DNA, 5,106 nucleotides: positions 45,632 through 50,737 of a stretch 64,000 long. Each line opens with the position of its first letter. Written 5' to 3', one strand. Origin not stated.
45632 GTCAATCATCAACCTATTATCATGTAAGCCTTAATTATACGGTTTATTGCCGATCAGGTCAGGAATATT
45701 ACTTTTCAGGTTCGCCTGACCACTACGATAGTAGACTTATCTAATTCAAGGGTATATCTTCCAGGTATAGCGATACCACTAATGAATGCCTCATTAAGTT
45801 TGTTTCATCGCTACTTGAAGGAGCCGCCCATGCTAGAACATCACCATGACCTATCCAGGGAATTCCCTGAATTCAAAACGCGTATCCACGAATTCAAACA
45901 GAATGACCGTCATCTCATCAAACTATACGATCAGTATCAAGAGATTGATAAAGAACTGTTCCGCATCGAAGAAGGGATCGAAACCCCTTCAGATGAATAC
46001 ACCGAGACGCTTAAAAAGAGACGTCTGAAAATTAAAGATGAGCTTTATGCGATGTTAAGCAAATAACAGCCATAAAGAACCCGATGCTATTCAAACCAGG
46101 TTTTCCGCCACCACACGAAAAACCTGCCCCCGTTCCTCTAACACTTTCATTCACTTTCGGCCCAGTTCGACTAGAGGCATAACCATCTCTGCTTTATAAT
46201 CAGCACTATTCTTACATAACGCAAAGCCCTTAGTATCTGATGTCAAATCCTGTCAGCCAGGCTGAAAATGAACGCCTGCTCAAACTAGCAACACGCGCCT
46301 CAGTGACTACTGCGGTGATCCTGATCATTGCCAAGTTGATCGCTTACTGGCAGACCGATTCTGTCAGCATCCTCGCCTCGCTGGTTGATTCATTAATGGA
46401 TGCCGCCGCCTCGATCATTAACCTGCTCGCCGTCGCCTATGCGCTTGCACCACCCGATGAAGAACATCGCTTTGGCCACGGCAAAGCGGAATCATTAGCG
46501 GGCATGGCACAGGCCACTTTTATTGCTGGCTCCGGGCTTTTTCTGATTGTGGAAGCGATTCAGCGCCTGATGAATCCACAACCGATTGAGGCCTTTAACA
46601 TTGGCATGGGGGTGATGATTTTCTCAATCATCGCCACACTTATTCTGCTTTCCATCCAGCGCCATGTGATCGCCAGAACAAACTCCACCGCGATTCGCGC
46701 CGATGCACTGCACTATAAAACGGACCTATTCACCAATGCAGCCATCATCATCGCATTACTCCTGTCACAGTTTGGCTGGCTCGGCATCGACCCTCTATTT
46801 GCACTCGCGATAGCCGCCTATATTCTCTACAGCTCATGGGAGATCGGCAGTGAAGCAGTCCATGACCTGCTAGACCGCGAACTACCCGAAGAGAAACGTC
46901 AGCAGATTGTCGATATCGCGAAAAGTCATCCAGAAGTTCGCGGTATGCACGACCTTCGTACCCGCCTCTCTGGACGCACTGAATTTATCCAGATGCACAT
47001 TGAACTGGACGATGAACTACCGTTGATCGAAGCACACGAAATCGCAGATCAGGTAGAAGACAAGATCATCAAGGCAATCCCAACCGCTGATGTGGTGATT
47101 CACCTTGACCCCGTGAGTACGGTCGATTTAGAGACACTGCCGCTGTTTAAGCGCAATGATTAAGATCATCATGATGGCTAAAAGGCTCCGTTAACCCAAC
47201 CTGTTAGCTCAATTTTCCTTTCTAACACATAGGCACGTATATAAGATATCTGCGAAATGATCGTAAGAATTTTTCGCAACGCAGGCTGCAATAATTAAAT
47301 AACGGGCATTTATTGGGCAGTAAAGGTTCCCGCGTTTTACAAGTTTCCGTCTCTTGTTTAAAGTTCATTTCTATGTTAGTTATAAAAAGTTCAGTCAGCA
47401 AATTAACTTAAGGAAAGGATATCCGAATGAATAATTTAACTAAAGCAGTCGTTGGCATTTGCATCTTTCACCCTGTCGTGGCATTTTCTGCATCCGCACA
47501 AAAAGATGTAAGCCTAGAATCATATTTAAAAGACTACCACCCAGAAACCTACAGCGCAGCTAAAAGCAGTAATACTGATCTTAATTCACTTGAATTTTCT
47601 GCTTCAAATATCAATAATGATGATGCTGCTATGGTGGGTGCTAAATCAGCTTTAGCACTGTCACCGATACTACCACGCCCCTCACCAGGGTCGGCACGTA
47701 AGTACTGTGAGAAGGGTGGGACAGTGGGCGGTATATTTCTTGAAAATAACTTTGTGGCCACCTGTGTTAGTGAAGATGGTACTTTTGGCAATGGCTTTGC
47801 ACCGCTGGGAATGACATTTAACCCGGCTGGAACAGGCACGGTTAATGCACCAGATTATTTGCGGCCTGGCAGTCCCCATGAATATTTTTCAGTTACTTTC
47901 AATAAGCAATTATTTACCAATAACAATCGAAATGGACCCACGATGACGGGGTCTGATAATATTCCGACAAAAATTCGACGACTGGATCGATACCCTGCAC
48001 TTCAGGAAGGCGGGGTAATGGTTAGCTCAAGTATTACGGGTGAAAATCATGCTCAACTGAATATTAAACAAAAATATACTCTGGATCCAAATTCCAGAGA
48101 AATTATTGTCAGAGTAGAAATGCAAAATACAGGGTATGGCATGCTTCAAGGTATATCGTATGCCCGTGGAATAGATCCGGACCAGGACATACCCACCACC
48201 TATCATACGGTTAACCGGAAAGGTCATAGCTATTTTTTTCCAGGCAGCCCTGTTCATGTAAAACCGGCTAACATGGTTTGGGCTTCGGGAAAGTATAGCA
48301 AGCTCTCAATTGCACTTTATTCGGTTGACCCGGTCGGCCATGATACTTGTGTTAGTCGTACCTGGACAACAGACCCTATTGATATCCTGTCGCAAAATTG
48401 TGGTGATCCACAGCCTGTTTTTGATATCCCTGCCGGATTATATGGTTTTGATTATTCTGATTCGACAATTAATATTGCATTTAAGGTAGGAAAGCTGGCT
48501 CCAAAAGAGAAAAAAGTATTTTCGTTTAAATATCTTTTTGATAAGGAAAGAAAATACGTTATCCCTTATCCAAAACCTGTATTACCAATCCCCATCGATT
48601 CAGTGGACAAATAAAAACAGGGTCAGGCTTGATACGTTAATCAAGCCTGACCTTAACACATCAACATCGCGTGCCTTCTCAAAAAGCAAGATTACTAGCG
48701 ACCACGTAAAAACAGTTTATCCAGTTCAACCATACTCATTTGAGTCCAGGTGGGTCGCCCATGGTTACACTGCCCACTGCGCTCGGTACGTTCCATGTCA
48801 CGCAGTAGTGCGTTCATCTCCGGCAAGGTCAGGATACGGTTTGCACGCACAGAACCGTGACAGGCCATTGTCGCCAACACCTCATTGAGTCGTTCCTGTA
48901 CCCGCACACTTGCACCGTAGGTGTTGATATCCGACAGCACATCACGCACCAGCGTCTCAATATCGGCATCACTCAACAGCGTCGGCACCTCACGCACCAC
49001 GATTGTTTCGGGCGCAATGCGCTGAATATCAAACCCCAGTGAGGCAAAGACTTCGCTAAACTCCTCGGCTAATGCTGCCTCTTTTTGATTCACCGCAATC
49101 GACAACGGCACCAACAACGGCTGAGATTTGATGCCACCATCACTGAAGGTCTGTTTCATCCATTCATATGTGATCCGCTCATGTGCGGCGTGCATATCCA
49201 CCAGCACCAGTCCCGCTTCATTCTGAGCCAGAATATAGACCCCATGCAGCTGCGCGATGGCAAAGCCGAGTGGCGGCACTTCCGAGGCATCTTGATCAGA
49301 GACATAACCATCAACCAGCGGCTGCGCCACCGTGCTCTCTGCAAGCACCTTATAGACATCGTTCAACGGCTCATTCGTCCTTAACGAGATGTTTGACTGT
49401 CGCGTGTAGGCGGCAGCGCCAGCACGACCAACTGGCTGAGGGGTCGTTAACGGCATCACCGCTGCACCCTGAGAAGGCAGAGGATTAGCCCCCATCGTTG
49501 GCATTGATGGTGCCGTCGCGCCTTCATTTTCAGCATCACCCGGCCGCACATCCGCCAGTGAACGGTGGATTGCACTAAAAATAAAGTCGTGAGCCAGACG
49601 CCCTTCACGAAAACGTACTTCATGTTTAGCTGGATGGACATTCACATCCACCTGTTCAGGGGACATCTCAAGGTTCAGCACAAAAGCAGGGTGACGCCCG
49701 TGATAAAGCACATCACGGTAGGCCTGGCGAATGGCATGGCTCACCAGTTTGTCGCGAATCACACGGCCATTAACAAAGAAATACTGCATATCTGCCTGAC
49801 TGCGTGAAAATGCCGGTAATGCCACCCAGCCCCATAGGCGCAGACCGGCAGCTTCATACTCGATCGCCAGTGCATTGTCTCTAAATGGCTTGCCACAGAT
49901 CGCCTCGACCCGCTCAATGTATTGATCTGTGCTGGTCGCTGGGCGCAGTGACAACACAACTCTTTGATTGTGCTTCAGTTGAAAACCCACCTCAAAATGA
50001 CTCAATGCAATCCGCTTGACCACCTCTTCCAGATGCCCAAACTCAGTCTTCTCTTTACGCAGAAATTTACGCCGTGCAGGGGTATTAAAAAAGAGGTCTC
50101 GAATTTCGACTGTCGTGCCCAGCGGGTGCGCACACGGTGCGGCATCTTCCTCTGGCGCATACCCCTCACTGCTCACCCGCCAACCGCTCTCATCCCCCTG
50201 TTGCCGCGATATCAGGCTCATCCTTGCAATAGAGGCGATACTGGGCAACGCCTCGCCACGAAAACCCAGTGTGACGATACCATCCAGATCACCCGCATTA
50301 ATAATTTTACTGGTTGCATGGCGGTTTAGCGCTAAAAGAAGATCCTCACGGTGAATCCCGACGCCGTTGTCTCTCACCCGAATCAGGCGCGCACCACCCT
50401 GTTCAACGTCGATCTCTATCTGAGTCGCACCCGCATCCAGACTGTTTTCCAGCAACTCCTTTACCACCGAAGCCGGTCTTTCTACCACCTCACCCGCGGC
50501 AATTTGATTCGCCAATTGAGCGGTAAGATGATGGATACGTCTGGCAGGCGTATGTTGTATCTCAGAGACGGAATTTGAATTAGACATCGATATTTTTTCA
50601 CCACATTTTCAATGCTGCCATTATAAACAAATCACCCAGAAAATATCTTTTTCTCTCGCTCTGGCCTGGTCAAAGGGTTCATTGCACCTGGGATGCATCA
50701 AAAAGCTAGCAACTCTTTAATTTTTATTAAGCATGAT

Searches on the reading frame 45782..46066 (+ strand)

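Call 71: search_protein_families(library=pfam, proteins=[window:45782-46066:+], max_evalue=0.00001)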
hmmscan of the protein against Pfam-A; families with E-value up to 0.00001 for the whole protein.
window:45782-46066:+ (94 aa): 1 family
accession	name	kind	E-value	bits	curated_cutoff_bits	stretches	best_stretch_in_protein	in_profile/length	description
PF04325.18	DUF465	-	1.4e-12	47.9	25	1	47-92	3-48/48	Protein of unknown function (DUF465)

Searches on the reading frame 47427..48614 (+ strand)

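Call 3: search_protein_families(library=pfam, proteins=[window:47427-48614:+], max_evalue=0.1)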
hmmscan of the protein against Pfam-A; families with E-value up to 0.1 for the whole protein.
window:47427-48614:+ (395 aa): 0 families

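Call 19: search_protein_families(library=ncbifam, proteins=[window:47427-48614:+], max_evalue=1)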
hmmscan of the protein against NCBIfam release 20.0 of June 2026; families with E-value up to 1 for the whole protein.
window:47427-48614:+ (395 aa): 1 family
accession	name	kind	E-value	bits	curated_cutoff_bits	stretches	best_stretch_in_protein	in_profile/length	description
TIGR03593.1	yidC_nterm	equivalog_domain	0.044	13.4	58.25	1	192-257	156-220/363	membrane protein insertase YidC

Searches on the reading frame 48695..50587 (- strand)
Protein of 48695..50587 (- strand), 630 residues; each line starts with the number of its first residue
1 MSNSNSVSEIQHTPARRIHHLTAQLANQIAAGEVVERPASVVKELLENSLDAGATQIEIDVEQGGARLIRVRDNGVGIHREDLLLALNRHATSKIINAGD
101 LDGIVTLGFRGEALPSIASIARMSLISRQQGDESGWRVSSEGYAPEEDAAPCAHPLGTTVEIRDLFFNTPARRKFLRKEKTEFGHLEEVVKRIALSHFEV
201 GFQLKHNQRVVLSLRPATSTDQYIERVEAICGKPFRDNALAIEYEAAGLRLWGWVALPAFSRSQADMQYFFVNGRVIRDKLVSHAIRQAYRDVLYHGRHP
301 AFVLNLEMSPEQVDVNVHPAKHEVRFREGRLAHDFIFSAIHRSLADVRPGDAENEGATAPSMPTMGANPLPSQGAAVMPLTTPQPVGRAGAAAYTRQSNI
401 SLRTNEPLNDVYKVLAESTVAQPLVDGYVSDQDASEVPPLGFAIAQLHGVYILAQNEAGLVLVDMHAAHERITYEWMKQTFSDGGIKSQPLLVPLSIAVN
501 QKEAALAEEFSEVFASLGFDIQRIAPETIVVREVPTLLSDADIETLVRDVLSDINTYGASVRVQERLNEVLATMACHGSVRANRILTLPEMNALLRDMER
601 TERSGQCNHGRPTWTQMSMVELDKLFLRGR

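Call 3: search_protein_families(library=pfam, proteins=[window:48695-50587:-], max_evalue=0.1)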
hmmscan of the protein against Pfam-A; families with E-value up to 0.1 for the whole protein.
window:48695-50587:- (630 aa): 4 families
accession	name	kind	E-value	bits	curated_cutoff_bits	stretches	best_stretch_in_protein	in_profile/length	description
PF08676.16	MutL_C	-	1.1e-49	168.2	25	1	444-586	1-142/142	MutL C terminal dimerisation domain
PF01119.25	DNA_mis_repair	-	9.2e-42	141.9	26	1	228-344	2-118/119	DNA mismatch repair protein, C-terminal domain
PF13589.12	HATPase_c_3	-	4.9e-12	46.5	25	1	39-140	4-105/137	Histidine kinase-, DNA gyrase B-, and HSP90-like ATPase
PF02518.31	HATPase_c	-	3.3e-07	31.1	26.4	1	36-92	4-63/111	Histidine kinase-, DNA gyrase B-, and HSP90-like ATPase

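Call 6: find_related_loci(query=window:48695-50587:-, collection=genome_contigs, flank=10000)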
Query window:48695-50587:- (630 aa) in genome_contigs; peptide patterns used: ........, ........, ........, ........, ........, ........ (x = any residue, [..] = any of these).
600 stretches matched a pattern (row limit reached: there are more); 594 encode a relative of the query (tblastn E <= 1e-3); the best 80 are kept; 80 distinct loci.
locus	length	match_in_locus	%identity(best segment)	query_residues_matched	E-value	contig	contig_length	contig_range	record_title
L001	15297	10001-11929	59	10-630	0e+0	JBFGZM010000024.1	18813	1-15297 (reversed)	MAG: Marinobacterium sp. isolate Mix_sand06.2021.04.G.47 k141_220281_length_18813_cov_151.8731, whole genome shotgun seq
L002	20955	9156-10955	60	17-630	0e+0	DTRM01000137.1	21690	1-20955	MAG TPA_asm: Chromatiaceae bacterium isolate UWMA-0025 NODE_805_length_21690_cov_0.609745, whole genome shotgun sequence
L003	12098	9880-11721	59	16-630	0e+0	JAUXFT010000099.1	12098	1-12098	MAG: Aestuariirhabdus sp. isolate CSMAG_2910 CSMAG_2910_k117_8547677_length_12098_cov_25.0000, whole genome shotgun sequ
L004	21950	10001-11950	59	10-630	0e+0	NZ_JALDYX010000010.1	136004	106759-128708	Marinobacterium sedimentorum strain OS208 NODE_10_length_136004_cov_109.882030, whole genome shotgun sequence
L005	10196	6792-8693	58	17-630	0e+0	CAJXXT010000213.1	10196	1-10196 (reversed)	MAG TPA_asm: uncultured Gammaproteobacteria bacterium isolate SRR3580189_bin.11_MetaBAT_v2.12.1_MAG genome assembly, con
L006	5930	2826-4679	58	16-630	0e+0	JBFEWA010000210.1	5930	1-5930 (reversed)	MAG: Bermanella sp. isolate Mix_mud08.2021.06.49 k141_91185_length_5930_cov_11.6533, whole genome shotgun sequence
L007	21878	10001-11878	57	17-630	0e+0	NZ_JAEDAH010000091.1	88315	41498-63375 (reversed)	Thalassolituus marinus strain IMCC1826 NODE_218_length_88231_cov_562.472107, whole genome shotgun sequence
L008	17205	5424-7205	59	18-630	0e+0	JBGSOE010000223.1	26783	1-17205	MAG: Thiohalobacterales bacterium isolate JTS-AC272 k141_2363815, whole genome shotgun sequence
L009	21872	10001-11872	58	17-630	0e+0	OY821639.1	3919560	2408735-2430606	MAG: Pseudomonadales bacterium isolate ae058f41-5b49-4913-b8da-1160c43366b5 genome assembly, chromosome: 1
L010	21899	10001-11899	56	10-630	0e+0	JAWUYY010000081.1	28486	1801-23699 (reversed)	MAG: Bermanella sp. isolate HBSea_ice_MAG932 BAT.932_708331_flag=0_multi=39.9835_len=28486, whole genome shotgun sequenc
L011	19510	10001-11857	58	15-630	0e+0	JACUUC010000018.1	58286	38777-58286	MAG: Bacterioplanes sp. isolate Kmv21 NODE_178_length_58286_cov_20.128025, whole genome shotgun sequence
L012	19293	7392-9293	56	6-630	0e+0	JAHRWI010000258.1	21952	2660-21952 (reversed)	MAG: Porticoccaceae bacterium isolate DC_out119 k91_4638989, whole genome shotgun sequence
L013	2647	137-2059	55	17-630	0e+0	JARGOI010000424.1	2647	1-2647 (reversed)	MAG: Thalassolituus sp. isolate bin_em_oilr2.003 NODE_19683_length_2647_cov_11.740741, whole genome shotgun sequence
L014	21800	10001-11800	56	17-630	0e+0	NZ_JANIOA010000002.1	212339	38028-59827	Sedimenticola hydrogenitrophicus strain SB48 2, whole genome shotgun sequence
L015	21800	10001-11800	57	17-630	0e+0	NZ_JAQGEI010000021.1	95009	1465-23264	Sedimenticola hydrogenitrophicus strain SN1189 21, whole genome shotgun sequence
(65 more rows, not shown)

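Call 61: find_homologous_proteins(query=window:48695-50587:-, max_evalue=1e-100)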
Query window:48695-50587:- (630 aa): 8000 proteins with E <= 1e-100 among 8000 candidates; the best 120 are listed.
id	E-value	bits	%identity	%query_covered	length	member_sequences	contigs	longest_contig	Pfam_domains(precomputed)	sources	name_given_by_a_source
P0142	0.0e+0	1407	100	100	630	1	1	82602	PF01119.26,PF08676.17,PF02518.32,PF13589.13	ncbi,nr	ncbi:MAG: DNA mismatch repair endonuclease MutL [Gammaproteobacteria bacterium]|nr:DNA mismatch repa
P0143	0.0e+0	1252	91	100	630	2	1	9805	PF01119.26,PF08676.17,PF02518.32,PF13589.13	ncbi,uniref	ncbi:DNA mismatch repair protein MutL [hydrothermal vent metagenome]|uniref:DNA mismatch repair prot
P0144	0.0e+0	1247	89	98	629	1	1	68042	PF01119.26,PF08676.17,PF02518.32,PF13589.13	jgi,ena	-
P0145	0.0e+0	1246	89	98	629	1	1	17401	PF01119.26,PF08676.17,PF02518.32,PF13589.13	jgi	jgi:DNA mismatch repair protein MutL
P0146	0.0e+0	1245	89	100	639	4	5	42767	PF01119.26,PF08676.17,PF02518.32,PF13589.13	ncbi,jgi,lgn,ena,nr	ncbi:MAG: DNA mismatch repair endonuclease MutL [Thiotrichales bacterium]|nr:MAG: DNA mismatch repai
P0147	0.0e+0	1242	88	100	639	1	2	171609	PF01119.26,PF08676.17,PF02518.32,PF13589.13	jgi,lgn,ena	-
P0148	0.0e+0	1239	89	98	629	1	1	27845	PF01119.26,PF08676.17,PF02518.32,PF13589.13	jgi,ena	-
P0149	0.0e+0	1236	89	98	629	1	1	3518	PF01119.26,PF08676.17,PF02518.32,PF13589.13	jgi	-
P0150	0.0e+0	1235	88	100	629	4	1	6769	PF01119.26,PF08676.17,PF02518.32,PF13589.13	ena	-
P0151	0.0e+0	1235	89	100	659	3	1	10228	PF01119.26,PF08676.17,PF02518.32,PF13589.13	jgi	-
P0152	0.0e+0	1230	88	98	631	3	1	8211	PF01119.26,PF08676.17,PF02518.32,PF13589.13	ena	-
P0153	0.0e+0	1173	83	100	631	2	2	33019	PF01119.26,PF08676.17,PF02518.32,PF13589.13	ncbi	-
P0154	0.0e+0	1154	81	100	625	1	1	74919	PF01119.26,PF08676.17,PF02518.32,PF13589.13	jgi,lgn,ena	-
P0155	0.0e+0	1148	81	100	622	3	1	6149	PF01119.26,PF08676.17,PF02518.32,PF13589.13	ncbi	-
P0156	0.0e+0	1141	80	100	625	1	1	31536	PF01119.26,PF08676.17,PF02518.32,PF13589.13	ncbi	-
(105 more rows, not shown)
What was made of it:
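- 48695..50587 (-): mutL, intact (630 aa). This is the downstream flank. Pfam, call 3; homologues, call 61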

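Call 62: find_encoding_contigs(protein=P0146, flank=10000, max_places=10)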
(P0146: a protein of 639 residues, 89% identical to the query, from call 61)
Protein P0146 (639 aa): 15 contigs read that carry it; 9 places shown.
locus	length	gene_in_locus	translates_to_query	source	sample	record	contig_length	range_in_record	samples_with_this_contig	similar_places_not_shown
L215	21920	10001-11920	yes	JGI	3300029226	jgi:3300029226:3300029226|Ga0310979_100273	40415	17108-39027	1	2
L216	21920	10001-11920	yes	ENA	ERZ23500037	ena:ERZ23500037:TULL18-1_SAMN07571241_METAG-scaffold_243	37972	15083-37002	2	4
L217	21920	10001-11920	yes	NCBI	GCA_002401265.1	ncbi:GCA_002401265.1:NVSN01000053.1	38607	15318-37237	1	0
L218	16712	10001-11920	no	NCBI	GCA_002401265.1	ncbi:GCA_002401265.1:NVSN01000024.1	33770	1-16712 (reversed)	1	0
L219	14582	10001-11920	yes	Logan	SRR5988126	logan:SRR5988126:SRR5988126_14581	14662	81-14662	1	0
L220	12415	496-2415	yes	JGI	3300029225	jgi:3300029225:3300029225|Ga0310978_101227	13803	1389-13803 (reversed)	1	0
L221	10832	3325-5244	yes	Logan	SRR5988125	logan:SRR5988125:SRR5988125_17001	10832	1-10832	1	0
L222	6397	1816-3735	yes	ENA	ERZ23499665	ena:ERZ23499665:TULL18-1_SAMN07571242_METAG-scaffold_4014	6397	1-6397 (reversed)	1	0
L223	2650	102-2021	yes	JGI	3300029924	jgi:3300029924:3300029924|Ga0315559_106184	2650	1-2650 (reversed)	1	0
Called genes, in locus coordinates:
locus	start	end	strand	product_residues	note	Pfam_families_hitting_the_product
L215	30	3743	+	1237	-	PF00353:HemolysinCabind, PF06594:HCBP_related, PF05345:He_PIG, PF00353:HemolysinCabind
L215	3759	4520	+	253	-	PF00353:HemolysinCabind, PF06594:HCBP_related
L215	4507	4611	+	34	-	-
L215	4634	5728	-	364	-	PF08331:QueG_DUF1730, PF13484:Fer4_16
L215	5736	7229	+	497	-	PF03853:YjeF_N, PF01256:Carb_kinase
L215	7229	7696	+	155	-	PF02367:TsaE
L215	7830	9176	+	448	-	PF11741:AMIN, PF01520:Amidase_3, PF01476:LysM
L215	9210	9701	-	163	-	PF00072:Response_reg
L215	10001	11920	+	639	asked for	PF02518:HATPase_c (weak), PF13589:HATPase_c_3, PF01119:DNA_mis_repair, PF08676:MutL_C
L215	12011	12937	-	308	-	PF07731:Cu-oxidase_2 (weak), PF07732:Cu-oxidase_3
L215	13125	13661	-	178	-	-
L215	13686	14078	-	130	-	PF00394:Cu-oxidase (weak), PF07731:Cu-oxidase_2 (weak)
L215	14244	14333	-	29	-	-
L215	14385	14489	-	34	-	PF07732:Cu-oxidase_3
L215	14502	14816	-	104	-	PF07732:Cu-oxidase_3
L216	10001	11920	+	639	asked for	PF02518:HATPase_c (weak), PF13589:HATPase_c_3, PF01119:DNA_mis_repair, PF08676:MutL_C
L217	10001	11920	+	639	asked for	PF02518:HATPase_c (weak), PF13589:HATPase_c_3, PF01119:DNA_mis_repair, PF08676:MutL_C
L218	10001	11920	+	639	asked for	PF02518:HATPase_c (weak), PF13589:HATPase_c_3, PF01119:DNA_mis_repair, PF08676:MutL_C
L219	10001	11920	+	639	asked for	PF02518:HATPase_c (weak), PF13589:HATPase_c_3, PF01119:DNA_mis_repair, PF08676:MutL_C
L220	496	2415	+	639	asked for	PF02518:HATPase_c (weak), PF13589:HATPase_c_3, PF01119:DNA_mis_repair, PF08676:MutL_C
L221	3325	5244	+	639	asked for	PF02518:HATPase_c (weak), PF13589:HATPase_c_3, PF01119:DNA_mis_repair, PF08676:MutL_C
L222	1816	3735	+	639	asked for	PF02518:HATPase_c (weak), PF13589:HATPase_c_3, PF01119:DNA_mis_repair, PF08676:MutL_C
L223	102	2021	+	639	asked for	PF02518:HATPase_c (weak), PF13589:HATPase_c_3, PF01119:DNA_mis_repair, PF08676:MutL_C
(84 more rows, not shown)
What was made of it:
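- Tried and rejected: The decisive relative came from the protein-cluster search instead (calls 61, 62).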
